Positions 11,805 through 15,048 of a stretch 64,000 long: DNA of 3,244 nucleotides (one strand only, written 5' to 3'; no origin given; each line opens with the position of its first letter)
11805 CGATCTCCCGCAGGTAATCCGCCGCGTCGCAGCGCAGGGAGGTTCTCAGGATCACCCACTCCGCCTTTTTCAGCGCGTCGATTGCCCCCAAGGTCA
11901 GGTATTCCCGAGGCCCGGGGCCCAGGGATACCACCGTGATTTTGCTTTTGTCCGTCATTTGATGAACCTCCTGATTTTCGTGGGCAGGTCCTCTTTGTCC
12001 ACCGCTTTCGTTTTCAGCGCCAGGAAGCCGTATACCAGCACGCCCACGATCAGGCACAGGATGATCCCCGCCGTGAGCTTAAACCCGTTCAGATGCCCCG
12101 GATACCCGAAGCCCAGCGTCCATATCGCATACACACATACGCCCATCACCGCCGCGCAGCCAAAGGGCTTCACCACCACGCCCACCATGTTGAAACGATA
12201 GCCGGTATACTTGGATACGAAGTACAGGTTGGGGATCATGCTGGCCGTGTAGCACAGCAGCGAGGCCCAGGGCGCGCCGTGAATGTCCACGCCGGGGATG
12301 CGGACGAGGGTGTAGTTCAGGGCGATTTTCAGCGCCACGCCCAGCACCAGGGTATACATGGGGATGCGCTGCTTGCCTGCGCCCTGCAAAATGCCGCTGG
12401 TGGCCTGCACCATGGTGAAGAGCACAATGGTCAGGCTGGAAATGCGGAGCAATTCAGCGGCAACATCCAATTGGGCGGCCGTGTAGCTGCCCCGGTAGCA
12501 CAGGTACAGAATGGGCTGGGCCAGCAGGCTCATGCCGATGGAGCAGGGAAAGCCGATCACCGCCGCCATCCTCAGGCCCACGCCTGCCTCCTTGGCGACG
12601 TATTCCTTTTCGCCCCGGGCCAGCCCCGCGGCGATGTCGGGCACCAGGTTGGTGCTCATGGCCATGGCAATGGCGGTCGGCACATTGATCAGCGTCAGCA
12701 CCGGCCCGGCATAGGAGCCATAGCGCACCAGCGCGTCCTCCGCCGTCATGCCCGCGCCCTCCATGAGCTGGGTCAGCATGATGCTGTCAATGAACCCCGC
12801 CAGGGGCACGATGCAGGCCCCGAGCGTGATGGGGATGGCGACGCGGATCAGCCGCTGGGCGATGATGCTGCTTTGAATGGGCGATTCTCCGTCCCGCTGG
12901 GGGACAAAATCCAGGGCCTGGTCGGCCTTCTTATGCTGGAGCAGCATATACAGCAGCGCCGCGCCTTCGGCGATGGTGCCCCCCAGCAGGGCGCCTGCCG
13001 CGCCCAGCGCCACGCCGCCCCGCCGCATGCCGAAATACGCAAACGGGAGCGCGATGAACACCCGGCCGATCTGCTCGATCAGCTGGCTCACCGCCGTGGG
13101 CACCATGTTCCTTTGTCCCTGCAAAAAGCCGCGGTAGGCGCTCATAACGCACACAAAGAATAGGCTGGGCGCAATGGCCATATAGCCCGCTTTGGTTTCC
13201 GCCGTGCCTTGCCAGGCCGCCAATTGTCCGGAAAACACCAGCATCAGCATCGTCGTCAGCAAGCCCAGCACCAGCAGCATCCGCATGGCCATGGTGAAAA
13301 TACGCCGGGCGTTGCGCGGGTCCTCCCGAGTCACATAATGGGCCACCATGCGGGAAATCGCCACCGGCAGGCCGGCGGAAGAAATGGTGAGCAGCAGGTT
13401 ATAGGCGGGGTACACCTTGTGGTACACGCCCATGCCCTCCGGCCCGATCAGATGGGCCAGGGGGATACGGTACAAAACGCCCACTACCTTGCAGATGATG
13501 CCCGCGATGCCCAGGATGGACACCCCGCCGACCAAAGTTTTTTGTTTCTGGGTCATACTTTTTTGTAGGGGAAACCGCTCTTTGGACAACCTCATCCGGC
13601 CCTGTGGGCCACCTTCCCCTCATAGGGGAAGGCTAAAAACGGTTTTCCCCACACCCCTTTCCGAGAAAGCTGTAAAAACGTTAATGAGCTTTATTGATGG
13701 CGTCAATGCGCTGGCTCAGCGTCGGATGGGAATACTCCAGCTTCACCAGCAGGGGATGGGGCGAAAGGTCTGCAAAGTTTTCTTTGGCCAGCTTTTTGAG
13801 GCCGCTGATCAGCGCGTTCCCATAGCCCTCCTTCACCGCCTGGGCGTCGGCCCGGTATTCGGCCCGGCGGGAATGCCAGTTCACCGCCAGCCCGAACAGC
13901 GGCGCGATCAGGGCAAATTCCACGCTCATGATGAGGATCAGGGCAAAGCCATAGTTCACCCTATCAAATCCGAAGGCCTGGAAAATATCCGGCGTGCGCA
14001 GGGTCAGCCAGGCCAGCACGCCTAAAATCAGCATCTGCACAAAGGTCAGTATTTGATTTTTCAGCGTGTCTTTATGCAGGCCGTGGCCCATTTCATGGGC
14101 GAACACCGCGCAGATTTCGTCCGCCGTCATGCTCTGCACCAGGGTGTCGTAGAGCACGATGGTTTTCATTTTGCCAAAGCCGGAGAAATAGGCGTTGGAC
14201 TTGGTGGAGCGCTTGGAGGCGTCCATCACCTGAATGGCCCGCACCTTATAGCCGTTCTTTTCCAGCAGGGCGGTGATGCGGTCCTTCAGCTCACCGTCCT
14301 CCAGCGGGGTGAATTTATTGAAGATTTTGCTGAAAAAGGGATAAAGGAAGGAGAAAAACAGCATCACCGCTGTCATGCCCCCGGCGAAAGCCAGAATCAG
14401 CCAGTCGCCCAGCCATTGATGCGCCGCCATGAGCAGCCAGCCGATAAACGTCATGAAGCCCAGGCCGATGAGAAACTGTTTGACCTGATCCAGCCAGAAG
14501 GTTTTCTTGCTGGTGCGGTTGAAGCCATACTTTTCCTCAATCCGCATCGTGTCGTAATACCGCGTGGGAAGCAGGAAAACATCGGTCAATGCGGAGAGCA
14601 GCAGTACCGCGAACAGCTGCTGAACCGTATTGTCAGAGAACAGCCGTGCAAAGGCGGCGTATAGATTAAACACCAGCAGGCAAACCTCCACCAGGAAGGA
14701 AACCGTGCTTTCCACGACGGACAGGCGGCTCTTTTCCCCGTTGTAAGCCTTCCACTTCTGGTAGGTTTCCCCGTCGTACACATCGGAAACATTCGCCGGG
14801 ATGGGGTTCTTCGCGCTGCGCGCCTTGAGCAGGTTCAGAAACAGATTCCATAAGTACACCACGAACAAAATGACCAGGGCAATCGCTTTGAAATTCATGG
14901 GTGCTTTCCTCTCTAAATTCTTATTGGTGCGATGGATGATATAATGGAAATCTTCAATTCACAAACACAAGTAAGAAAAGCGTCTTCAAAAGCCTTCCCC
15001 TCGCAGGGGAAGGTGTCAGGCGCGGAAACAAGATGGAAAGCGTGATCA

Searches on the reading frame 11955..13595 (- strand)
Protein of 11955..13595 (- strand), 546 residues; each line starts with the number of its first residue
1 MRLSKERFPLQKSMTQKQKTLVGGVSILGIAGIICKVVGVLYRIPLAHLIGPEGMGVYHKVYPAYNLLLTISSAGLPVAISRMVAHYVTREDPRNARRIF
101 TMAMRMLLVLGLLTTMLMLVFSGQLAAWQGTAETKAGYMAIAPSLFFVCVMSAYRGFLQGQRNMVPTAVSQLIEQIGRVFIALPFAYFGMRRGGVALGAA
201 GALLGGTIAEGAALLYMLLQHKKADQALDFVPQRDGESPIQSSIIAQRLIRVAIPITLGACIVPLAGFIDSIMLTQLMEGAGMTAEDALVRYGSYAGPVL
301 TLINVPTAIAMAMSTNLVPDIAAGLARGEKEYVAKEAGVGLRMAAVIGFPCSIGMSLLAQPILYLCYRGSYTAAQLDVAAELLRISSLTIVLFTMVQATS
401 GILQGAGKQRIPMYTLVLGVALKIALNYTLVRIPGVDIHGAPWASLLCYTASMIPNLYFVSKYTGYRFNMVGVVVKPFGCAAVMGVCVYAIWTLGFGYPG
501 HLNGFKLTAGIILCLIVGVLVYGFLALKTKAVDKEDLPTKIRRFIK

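Call 72: search_protein_families(library=pfam, proteins=[window:11955-13595:-], max_evalue=0.00001)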
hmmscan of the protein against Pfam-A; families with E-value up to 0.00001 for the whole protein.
window:11955-13595:- (546 aa): 3 families
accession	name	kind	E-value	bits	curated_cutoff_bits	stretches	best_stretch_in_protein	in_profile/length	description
PF01943.22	Polysacc_synt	-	5.1e-29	102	28.2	1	23-321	3-270/274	Polysaccharide biosynthesis protein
PF01554.23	MatE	-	3.1e-19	69.7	24.9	2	255-429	1-161/161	MatE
PF03023.19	MurJ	-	5.2e-19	68.6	27.4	1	84-490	38-431/451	Lipid II flippase MurJ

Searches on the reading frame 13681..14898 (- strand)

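Call 72: search_protein_families(library=pfam, proteins=[window:13681-14898:-], max_evalue=0.00001)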
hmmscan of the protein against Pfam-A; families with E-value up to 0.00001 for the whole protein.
window:13681-14898:- (405 aa): 3 families
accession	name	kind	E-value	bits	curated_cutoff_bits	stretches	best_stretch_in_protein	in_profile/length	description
PF16491.10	Peptidase_M48_N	-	5.3e-37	127.8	27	1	26-194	5-178/179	CAAX prenyl protease N-terminal, five membrane helices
PF01435.24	Peptidase_M48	-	6.7e-30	104.7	20.3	1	198-403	1-184/186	Peptidase family M48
PF05569.17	Peptidase_M56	-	5.1e-07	29.6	31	1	157-291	90-222/296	BlaR1 peptidase M56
